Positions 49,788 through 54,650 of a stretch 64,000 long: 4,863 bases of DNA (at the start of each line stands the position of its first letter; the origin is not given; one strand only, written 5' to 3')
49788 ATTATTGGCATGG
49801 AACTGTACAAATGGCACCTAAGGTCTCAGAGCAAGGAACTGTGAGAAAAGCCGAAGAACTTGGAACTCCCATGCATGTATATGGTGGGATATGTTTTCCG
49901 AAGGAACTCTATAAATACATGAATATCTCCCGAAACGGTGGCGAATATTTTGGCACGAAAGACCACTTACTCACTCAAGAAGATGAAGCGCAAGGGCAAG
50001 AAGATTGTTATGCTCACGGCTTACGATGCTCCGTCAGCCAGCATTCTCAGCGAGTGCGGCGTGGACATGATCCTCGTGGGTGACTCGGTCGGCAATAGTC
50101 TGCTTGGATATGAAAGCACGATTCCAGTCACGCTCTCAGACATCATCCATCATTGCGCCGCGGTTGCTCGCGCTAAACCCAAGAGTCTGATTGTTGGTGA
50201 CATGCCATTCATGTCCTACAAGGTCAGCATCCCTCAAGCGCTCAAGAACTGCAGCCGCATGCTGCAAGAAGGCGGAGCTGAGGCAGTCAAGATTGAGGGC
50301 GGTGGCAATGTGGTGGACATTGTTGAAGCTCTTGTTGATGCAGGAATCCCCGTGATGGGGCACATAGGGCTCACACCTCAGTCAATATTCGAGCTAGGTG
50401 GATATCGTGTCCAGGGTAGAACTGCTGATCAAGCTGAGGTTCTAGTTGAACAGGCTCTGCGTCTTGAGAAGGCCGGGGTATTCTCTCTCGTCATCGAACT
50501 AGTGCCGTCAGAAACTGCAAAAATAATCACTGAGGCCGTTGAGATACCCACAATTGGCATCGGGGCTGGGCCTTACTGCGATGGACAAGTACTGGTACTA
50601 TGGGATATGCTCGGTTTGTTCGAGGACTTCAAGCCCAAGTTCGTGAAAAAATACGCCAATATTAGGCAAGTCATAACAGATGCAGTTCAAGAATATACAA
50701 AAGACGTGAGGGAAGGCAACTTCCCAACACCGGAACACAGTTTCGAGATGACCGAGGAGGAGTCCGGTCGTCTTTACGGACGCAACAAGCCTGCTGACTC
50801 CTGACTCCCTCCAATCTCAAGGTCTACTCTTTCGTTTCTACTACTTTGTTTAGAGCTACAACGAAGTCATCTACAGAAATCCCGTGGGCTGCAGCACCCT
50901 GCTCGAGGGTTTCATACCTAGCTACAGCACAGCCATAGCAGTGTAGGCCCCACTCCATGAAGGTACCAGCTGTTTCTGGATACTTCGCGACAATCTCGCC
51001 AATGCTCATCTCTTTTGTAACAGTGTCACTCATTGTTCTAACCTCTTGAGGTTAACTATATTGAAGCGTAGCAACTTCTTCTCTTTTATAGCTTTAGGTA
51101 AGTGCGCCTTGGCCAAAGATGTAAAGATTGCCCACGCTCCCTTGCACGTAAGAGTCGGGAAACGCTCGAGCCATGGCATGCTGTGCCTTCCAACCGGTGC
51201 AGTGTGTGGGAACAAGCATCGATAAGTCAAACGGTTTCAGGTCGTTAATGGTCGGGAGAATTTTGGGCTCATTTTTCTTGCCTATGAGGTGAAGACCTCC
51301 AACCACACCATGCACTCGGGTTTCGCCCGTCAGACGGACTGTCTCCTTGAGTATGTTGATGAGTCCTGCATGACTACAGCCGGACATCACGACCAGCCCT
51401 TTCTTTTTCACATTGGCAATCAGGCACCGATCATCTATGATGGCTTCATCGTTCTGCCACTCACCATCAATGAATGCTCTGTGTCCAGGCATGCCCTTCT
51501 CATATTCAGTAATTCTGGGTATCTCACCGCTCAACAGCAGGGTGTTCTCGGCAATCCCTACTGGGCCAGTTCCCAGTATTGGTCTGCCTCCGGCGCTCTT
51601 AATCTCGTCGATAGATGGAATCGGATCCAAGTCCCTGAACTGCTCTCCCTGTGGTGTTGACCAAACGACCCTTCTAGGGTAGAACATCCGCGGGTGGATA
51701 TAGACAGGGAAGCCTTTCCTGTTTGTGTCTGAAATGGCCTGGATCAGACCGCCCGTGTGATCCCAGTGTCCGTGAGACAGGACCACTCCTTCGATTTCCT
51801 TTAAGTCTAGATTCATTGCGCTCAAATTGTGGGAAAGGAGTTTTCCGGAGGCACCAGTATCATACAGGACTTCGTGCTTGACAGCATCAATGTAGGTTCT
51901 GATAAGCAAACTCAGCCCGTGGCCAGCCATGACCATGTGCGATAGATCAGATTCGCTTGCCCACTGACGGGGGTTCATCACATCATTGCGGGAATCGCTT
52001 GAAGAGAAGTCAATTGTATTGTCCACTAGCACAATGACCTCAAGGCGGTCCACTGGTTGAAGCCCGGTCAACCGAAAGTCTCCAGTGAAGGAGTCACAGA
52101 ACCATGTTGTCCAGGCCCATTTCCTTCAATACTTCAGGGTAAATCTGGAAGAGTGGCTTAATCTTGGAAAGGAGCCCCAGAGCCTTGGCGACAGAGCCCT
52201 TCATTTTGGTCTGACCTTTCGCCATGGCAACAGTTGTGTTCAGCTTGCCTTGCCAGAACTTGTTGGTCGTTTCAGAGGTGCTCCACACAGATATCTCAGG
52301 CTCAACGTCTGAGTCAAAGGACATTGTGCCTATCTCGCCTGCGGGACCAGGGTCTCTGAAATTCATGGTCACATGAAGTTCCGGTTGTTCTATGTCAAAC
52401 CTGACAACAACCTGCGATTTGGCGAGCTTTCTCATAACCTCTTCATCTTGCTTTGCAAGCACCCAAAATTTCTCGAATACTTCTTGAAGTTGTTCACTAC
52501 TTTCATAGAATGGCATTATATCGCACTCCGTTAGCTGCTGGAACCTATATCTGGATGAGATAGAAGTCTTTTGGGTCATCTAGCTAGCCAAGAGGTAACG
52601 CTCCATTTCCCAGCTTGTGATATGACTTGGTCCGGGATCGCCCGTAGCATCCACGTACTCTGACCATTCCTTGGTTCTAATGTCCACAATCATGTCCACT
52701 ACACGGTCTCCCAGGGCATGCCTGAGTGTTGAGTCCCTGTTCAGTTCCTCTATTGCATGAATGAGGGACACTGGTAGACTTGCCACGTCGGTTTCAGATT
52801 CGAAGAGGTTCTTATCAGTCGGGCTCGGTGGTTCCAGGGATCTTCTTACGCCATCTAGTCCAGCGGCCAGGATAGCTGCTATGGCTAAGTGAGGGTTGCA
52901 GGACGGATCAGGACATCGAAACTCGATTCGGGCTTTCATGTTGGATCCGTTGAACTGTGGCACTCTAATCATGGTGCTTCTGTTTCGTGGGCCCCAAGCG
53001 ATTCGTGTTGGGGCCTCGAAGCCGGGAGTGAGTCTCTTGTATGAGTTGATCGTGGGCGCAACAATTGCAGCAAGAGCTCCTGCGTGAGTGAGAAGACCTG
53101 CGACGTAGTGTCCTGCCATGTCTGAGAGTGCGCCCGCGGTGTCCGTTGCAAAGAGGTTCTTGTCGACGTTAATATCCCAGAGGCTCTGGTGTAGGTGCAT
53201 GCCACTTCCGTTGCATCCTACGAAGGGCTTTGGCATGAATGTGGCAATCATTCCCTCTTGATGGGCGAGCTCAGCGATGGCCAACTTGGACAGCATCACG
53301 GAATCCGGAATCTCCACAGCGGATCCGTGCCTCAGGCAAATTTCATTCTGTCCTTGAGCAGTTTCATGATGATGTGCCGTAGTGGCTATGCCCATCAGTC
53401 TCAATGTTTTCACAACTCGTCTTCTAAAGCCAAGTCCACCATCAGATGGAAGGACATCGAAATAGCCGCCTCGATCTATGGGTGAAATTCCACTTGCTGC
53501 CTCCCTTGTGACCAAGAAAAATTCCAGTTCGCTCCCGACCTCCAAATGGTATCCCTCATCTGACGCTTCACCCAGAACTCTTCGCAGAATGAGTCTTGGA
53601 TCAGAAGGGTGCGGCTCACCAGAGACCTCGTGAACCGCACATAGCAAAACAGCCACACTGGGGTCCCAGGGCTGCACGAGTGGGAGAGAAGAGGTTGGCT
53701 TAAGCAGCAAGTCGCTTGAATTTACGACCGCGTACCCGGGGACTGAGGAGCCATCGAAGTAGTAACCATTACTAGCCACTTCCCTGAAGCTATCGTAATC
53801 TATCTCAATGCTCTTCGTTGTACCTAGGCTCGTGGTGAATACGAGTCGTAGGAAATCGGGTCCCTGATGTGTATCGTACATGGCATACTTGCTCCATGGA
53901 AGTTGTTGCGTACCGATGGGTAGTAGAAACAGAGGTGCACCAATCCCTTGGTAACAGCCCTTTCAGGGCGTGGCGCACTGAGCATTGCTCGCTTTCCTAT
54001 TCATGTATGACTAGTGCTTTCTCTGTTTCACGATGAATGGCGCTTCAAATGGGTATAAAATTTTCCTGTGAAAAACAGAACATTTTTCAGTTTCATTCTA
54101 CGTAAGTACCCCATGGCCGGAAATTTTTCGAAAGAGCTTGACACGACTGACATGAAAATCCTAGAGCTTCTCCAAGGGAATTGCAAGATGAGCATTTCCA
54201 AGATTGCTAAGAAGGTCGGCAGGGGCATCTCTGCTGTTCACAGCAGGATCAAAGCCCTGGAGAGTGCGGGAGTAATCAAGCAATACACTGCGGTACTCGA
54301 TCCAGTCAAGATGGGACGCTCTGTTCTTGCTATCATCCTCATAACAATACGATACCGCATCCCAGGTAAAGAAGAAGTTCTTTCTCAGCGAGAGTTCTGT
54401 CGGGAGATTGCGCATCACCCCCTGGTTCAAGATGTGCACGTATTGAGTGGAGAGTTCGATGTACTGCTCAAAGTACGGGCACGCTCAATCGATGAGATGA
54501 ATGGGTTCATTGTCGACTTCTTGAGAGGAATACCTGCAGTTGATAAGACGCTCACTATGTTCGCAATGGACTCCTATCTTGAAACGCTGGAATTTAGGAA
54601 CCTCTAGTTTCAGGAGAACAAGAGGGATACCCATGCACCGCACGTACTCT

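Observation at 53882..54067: Riboswitch-like structured leader RNA in front of an Asgard glnA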

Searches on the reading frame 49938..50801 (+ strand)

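Call 7: search_protein_families(library=ncbifam, proteins=[window:49938-50801:+])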
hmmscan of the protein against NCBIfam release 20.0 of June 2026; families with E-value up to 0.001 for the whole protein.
window:49938-50801:+ (288 aa): 2 families
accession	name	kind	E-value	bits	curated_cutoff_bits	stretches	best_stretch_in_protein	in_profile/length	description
NF001452.0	PRK00311.1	subfamily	3e-117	390.6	272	1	7-269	4-266/267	3-methyl-2-oxobutanoate hydroxymethyltransferase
TIGR00222.1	panB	equivalog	3.3e-105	351.4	207.55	1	8-269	3-263/264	3-methyl-2-oxobutanoate hydroxymethyltransferase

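Call 8: search_protein_families(library=pfam, proteins=[window:49938-50801:+])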
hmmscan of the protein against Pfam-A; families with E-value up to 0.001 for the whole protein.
window:49938-50801:+ (288 aa): 2 families
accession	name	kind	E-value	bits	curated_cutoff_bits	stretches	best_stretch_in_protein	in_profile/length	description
PF02548.21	Pantoate_transf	-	2e-116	388.4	28.7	1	8-264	2-258/259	Ketopantoate hydroxymethyltransferase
PF13714.12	PEP_mutase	-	3.2e-05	24.1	31.5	1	13-89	1-76/240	Phosphoenolpyruvate phosphomutase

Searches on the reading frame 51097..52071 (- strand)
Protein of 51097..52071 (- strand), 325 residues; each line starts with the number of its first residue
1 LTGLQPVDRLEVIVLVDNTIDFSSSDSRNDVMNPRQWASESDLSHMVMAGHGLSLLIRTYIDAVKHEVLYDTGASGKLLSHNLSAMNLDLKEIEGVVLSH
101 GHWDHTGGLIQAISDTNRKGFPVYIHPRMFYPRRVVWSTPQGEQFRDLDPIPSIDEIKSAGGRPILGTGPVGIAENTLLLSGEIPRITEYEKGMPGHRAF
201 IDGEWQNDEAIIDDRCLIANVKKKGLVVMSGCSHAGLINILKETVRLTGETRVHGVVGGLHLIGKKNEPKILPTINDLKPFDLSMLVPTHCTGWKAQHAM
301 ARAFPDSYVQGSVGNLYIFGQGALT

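Call 7: search_protein_families(library=ncbifam, proteins=[window:51097-52071:-])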
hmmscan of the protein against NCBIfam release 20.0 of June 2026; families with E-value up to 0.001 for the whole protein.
window:51097-52071:- (325 aa): 7 families
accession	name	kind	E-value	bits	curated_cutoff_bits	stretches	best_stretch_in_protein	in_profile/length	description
NF000427.2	blaCAU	exception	2.4e-05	23.7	500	1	61-119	31-92/262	CAU/MBL1b family subclass B3 metallo-beta-lactamase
NF008580.0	PRK11539.1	equivalog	4.3e-05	22.1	969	1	45-110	506-571/758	ComEC family protein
NF033185.1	B3_Acin_new2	exception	9.5e-05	21.7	625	1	66-121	61-118/285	putative subclass B3 metallo-beta-lactamase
NF033105.1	bla_subclass_B3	equivalog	0.00013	21.4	240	1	62-112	29-81/257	subclass B3 metallo-beta-lactamase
NF033184.1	B3_Acin_new1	exception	0.00023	20.4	580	1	51-119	47-114/283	putative subclass B3 metallo-beta-lactamase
NF012229.1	bla_class_B_core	domain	0.0004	20.6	100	0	60-109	19-68/139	metallo-beta-lactamase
NF047919.1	lactonase_YtnP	equivalog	0.00055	19.2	425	1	79-121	86-128/274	YtnP family quorum-quenching lactonase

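Call 8: search_protein_families(library=pfam, proteins=[window:51097-52071:-])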
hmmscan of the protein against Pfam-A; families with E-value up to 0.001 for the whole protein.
window:51097-52071:- (325 aa): 2 families
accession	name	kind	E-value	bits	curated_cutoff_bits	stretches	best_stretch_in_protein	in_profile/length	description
PF00753.33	Lactamase_B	-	7e-09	36.3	22.7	1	63-142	13-93/196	Metallo-beta-lactamase superfamily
PF12706.13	Lactamase_B_2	-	1.9e-06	28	27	1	67-129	2-66/200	Beta-lactamase superfamily domain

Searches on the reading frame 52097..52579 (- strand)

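Call 7: search_protein_families(library=ncbifam, proteins=[window:52097-52579:-])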
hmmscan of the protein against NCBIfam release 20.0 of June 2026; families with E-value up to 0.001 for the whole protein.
window:52097-52579:- (161 aa): 0 families

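Call 8: search_protein_families(library=pfam, proteins=[window:52097-52579:-])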
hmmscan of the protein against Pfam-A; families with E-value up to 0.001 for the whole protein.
window:52097-52579:- (161 aa): 1 family
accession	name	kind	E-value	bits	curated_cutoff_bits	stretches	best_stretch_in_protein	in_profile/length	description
PF02036.22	SCP2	-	3.9e-07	30.8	21.3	1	42-134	5-94/101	SCP-2 sterol transfer family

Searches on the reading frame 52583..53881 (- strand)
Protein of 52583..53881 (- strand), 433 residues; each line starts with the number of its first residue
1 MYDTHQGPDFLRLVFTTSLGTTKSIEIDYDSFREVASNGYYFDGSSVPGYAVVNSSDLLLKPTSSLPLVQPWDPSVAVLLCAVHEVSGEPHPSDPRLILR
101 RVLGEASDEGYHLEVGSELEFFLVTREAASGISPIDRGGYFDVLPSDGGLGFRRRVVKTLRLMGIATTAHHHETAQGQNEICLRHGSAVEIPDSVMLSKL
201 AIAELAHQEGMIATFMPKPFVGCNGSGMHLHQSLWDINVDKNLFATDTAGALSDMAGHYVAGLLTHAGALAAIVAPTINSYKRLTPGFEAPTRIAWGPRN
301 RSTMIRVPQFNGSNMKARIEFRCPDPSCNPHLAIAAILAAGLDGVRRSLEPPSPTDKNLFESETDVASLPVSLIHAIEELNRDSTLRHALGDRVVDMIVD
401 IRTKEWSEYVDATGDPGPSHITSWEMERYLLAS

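Call 7: search_protein_families(library=ncbifam, proteins=[window:52583-53881:-])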
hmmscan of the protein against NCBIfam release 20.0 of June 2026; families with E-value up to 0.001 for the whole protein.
window:52583-53881:- (433 aa): 5 families
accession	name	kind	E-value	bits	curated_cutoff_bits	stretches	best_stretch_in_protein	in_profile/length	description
TIGR00653.1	GlnA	equivalog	2.4e-126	422.1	429.15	2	129-430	163-461/462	type I glutamate--ammonia ligase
TIGR03105.1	gln_synth_III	equivalog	1.7e-88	297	469.6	1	13-430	15-434/435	type III glutamate--ammonia ligase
NF045547.1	GGputSyn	equivalog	2.4e-83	280.3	650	1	9-413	15-434/438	gamma-glutamylputrescine synthetase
NF007006.0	PRK09469.1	equivalog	6.5e-76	255.8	845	2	129-412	169-456/469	glutamate--ammonia ligase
NF041605.1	gln_syn_GlnII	equivalog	1.1e-13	51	500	1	40-335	35-322/333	glutamine synthetase GlnII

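Call 8: search_protein_families(library=pfam, proteins=[window:52583-53881:-])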
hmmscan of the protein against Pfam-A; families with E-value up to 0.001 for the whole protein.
window:52583-53881:- (433 aa): 2 families
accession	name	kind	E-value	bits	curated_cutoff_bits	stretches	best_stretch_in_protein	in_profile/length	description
PF00120.29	Gln-synt_C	-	3.9e-108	362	24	1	93-429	2-344/344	Glutamine synthetase, catalytic domain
PF03951.24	Gln-synt_N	-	7.4e-16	58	33.4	1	9-85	3-81/82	Glutamine synthetase, beta-Grasp domain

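Call 84: search_solved_structures(query=window:52583-53881:-, show_alignments=2, max_evalue=1e-50)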
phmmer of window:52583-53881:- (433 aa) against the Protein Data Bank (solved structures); distinct sequences matched with E-value up to 1e-50: 32.
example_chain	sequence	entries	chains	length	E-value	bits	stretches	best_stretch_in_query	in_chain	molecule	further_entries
8ool_A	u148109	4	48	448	1e-101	344.2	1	10-412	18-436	Glutamine synthetase from Methanothermococcus thermolithotrophicus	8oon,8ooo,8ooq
7tdp_A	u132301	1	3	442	3.2e-101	342.6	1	8-410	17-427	Glutamine synthetase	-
7tfa_B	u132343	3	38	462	3.7e-101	342.4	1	8-410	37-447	Glutamine synthetase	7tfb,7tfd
8ufj_A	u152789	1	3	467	1e-91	311.2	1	9-430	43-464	Glutamine synthetase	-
8oow_A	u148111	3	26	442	1.5e-91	310.7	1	9-430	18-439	Glutamine synthetase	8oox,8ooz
8s59_O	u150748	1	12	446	3.2e-91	309.6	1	9-430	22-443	Glutamine synthetase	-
8tfb_A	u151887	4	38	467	3.8e-91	309.4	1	9-430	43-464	Glutamine synthetase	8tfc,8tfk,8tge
4lnf_A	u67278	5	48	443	8.7e-91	308.2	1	8-409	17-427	Glutamine synthetase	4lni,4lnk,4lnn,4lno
4s0r_A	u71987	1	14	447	9e-91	308.1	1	8-409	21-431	Glutamine synthetase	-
7tfc_A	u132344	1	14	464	1e-90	308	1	8-409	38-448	Glutamine synthetase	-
7ten_A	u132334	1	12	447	8.2e-89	301.7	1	5-409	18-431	Glutamine synthetase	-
7tf9_A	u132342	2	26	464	9.2e-89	301.5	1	5-409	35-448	Glutamine synthetase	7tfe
7tf6_A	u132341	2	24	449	6.7e-88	298.7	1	8-410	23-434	Glutamine synthetase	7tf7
7tdv_A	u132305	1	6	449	7.1e-88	298.6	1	8-410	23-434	Glutamine synthetase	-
9y4a_A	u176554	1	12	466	7.6e-88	298.5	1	8-410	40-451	Glutamine synthetase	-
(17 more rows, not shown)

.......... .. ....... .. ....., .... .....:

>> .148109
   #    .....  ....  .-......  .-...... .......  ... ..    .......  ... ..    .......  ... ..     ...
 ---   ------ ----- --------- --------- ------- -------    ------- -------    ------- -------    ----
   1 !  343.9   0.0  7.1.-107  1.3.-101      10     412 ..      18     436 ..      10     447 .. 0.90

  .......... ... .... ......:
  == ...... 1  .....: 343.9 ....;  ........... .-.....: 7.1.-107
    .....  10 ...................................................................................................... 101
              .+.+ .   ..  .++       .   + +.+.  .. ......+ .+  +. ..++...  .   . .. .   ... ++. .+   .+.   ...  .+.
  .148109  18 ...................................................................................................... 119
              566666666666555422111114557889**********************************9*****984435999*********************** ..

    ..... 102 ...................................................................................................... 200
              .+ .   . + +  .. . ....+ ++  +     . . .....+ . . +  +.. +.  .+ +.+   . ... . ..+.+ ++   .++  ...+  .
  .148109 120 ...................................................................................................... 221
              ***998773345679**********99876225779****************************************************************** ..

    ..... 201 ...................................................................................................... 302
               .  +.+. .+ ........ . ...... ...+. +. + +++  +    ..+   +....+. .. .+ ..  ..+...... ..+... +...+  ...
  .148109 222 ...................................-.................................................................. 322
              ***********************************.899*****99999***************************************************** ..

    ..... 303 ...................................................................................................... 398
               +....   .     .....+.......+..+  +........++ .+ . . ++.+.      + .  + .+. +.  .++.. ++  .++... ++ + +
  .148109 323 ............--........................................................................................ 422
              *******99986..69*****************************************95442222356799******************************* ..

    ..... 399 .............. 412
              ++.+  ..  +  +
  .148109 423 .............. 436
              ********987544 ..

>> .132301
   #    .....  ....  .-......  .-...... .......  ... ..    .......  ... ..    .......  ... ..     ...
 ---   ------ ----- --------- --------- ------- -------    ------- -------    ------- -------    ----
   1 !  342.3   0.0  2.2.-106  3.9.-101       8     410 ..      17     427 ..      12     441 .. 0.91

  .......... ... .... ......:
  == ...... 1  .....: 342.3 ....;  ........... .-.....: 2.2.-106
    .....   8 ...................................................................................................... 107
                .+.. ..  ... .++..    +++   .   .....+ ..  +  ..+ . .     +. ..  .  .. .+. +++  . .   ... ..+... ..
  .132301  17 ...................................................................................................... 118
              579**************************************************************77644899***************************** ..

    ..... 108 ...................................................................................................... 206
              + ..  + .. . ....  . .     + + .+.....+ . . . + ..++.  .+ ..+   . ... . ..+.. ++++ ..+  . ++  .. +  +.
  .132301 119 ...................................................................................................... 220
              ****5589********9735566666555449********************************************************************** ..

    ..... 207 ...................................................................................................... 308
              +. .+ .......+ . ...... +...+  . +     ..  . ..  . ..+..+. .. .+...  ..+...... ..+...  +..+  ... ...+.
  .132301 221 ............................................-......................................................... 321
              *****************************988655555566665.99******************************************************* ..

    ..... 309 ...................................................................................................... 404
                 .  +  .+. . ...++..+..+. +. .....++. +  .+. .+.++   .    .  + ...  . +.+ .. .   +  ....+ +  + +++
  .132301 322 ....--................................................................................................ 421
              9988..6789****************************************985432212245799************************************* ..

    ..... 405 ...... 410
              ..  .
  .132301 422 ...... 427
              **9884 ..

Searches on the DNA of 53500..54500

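Call 5: search_rna_families(source=window, start=53500, end=54500, threshold=evalue, max_evalue=10, show_alignments=3)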
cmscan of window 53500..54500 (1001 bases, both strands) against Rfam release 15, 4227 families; matches with E-value up to 10: 3.
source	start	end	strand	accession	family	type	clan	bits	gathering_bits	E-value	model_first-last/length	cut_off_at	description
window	54187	54264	+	RF00442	Guanidine-I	Cis-reg; riboswitch;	-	20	63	0.51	1-107/107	no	Guanidine-I riboswitch aptamer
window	54127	54187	-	RF01367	CRISPR-DR54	Gene; CRISPR;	-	16.7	39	3.7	1-37/37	no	CRISPR RNA direct repeat element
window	53509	53595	-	RF02213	ZFAT-AS1_3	Gene; lncRNA;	-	12.7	70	5.6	1-80/80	no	ZFAT antisense RNA 1 conserved region 3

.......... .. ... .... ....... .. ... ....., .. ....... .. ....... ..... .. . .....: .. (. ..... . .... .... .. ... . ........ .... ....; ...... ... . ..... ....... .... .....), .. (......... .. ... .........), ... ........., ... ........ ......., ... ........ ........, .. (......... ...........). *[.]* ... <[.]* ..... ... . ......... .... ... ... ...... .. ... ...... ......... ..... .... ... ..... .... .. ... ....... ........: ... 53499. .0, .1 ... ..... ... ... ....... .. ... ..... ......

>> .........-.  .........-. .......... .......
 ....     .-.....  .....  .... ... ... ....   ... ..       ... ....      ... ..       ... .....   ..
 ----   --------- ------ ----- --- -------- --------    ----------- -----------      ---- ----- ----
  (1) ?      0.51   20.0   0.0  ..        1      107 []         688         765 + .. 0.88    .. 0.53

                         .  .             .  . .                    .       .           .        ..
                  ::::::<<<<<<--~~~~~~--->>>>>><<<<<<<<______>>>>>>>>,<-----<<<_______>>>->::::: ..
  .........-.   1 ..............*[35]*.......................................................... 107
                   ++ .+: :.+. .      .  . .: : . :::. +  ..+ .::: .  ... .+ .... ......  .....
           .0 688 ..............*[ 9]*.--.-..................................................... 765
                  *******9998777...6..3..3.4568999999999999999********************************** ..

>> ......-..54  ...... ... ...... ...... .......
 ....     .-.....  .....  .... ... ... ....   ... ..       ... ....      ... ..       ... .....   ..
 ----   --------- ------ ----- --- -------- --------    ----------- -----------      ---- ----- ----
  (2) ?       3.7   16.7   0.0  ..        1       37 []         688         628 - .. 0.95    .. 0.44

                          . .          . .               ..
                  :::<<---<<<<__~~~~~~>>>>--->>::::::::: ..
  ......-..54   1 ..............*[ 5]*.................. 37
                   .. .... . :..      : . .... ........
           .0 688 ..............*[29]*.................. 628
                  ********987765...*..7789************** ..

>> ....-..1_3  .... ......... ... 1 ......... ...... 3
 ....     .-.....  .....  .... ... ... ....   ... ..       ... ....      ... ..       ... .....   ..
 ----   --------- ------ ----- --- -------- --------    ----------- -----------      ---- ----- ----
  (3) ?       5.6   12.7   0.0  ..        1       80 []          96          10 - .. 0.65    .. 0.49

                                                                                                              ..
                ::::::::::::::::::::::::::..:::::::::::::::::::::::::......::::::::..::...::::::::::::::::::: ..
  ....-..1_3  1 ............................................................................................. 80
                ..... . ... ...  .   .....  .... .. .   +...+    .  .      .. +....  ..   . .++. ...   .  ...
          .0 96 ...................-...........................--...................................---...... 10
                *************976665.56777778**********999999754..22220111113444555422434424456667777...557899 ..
